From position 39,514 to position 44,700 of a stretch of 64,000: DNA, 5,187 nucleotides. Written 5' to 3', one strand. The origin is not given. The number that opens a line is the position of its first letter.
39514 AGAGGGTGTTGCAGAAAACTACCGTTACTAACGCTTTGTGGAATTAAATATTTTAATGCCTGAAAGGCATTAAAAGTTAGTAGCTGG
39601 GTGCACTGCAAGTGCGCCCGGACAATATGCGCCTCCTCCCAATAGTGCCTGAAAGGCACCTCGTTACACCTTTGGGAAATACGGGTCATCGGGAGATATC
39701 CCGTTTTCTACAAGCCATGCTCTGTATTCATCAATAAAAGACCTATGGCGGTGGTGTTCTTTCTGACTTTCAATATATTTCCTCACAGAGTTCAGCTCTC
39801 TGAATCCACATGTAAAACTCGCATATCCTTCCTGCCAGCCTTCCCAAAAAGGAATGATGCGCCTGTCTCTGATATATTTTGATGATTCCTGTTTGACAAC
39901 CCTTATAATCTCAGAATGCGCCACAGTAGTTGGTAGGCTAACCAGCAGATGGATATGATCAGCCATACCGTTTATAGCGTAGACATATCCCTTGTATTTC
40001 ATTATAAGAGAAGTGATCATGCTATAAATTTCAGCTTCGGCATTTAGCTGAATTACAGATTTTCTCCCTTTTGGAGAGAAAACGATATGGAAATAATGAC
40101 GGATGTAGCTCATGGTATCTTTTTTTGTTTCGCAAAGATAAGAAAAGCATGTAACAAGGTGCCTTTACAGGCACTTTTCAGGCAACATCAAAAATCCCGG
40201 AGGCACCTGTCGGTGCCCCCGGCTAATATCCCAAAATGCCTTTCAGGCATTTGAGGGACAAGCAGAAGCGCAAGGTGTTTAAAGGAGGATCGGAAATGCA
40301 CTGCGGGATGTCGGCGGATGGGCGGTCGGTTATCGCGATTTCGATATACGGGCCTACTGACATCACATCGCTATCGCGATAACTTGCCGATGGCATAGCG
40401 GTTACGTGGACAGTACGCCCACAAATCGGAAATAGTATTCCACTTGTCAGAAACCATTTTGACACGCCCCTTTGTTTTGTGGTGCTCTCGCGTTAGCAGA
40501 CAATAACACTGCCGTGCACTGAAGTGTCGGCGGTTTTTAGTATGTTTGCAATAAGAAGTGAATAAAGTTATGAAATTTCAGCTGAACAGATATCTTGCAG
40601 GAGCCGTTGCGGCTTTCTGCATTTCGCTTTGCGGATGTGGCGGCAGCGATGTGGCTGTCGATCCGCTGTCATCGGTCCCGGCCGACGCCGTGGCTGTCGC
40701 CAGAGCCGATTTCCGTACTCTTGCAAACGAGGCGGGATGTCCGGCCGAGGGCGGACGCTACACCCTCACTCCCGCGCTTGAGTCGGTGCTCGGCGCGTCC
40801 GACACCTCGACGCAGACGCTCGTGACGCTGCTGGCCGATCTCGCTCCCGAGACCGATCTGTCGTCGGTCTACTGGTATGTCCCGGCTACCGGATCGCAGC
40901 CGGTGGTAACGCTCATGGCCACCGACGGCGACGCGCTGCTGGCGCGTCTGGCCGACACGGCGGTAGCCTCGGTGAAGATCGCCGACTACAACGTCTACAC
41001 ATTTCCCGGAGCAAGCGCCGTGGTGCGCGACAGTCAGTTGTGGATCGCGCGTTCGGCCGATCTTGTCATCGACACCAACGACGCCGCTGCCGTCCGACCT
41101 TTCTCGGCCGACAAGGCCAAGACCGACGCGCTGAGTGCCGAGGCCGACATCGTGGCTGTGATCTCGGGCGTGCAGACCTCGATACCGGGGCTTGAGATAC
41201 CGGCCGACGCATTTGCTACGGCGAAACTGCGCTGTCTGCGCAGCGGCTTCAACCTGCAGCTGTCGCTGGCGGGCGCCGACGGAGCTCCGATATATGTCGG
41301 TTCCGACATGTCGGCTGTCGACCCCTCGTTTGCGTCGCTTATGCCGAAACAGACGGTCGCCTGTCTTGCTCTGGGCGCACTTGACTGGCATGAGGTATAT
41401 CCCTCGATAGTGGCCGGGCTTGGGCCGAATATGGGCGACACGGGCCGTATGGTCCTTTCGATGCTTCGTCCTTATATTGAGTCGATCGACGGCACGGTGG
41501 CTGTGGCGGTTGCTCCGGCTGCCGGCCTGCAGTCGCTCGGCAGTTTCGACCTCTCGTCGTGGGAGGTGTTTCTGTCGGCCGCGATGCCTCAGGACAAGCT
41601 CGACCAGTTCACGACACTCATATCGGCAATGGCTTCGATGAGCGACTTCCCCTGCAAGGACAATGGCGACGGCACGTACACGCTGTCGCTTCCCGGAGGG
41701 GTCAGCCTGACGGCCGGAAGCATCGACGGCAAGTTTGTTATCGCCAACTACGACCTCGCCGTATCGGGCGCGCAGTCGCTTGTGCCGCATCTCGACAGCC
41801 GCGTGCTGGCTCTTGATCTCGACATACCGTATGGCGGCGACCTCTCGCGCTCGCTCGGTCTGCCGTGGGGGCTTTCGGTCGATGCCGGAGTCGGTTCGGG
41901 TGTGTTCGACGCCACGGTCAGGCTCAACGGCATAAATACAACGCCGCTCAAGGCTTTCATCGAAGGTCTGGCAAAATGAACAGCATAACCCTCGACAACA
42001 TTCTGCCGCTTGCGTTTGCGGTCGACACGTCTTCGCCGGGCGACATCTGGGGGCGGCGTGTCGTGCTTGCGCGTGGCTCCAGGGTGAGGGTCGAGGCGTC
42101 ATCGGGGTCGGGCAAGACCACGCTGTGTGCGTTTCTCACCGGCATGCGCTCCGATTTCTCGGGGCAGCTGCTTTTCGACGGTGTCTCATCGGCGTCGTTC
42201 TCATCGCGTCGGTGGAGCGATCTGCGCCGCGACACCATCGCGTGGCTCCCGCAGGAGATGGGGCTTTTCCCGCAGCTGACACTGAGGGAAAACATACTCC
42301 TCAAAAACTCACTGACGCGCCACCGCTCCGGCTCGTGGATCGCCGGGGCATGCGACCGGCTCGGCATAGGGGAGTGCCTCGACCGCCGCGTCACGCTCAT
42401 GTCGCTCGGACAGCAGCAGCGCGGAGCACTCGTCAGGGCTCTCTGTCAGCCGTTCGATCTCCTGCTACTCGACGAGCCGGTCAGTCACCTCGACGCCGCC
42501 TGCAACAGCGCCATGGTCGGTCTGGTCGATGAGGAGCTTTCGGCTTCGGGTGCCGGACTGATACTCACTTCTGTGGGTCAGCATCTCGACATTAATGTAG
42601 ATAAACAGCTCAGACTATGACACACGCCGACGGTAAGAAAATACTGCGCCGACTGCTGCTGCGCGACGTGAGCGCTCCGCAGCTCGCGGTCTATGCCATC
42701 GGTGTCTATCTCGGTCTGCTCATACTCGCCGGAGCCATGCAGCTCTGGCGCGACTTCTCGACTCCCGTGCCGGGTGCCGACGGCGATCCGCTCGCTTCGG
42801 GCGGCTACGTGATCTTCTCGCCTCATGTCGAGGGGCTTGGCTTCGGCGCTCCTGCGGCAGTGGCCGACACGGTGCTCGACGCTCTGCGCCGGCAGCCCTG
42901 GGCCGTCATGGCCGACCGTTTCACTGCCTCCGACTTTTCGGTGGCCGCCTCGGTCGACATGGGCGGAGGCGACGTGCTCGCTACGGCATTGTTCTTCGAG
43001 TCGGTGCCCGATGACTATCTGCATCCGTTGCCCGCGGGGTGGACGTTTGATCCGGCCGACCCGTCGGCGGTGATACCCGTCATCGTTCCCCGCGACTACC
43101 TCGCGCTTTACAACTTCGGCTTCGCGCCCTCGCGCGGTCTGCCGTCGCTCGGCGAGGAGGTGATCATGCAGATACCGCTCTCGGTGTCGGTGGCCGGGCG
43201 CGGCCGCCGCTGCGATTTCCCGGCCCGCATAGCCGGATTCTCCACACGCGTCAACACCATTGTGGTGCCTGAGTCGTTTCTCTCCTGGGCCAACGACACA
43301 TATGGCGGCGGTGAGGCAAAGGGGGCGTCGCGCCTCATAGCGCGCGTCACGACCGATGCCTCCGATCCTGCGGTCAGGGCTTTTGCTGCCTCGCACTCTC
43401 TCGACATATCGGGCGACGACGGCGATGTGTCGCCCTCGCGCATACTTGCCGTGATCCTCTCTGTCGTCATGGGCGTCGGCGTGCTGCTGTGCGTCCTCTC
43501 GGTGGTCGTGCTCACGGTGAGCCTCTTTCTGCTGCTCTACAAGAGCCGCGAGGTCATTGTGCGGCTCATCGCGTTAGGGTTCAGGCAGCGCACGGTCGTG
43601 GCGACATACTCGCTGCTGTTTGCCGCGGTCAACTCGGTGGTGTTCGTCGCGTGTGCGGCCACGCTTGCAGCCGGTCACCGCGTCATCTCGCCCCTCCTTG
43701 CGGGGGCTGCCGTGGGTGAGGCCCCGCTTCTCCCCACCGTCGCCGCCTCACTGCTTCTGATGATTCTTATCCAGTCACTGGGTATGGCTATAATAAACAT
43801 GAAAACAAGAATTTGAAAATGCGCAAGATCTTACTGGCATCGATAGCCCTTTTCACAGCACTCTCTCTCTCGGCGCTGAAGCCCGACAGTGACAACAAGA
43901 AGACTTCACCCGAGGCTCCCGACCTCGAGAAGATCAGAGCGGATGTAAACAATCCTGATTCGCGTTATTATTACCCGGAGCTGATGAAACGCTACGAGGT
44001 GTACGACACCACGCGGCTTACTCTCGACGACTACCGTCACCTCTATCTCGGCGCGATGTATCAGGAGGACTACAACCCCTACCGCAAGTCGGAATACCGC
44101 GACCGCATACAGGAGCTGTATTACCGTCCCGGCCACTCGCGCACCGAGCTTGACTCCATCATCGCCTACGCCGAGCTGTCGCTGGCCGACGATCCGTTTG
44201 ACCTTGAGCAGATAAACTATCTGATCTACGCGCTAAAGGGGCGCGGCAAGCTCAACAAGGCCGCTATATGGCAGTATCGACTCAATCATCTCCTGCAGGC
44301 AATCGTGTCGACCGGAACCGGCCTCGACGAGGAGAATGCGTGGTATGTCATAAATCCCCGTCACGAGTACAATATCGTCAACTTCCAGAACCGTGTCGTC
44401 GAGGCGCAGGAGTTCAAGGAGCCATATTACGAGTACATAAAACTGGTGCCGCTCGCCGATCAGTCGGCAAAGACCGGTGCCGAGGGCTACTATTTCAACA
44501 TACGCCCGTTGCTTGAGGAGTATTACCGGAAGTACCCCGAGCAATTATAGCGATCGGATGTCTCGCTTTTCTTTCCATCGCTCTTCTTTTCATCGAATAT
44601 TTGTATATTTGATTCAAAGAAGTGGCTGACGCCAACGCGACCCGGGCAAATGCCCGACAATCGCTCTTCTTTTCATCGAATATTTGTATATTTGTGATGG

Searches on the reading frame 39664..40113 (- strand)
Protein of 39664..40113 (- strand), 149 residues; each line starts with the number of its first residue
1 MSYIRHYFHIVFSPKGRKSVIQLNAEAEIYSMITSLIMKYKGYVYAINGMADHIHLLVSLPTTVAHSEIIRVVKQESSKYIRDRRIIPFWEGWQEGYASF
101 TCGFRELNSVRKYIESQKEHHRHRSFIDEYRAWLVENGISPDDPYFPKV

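Call 50: search_protein_families(library=pfam, proteins=[window:39664-40113:-], max_evalue=0.00001)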
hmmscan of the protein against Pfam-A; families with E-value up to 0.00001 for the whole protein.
window:39664-40113:- (149 aa): 1 family
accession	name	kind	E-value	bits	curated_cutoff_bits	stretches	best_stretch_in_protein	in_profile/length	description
PF01797.21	Y1_Tnp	-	5.3e-25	88.3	23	1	5-117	4-121/121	Transposase IS200 like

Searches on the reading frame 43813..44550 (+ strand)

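Call 50: search_protein_families(library=pfam, proteins=[window:43813-44550:+], max_evalue=0.00001)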
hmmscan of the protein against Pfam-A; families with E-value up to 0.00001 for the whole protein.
window:43813-44550:+ (245 aa): 1 family
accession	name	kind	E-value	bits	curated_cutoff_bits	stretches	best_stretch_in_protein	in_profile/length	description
PF16266.10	DUF4919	-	9.2e-62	208.7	29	1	41-229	1-186/186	Domain of unknown function (DUF4919)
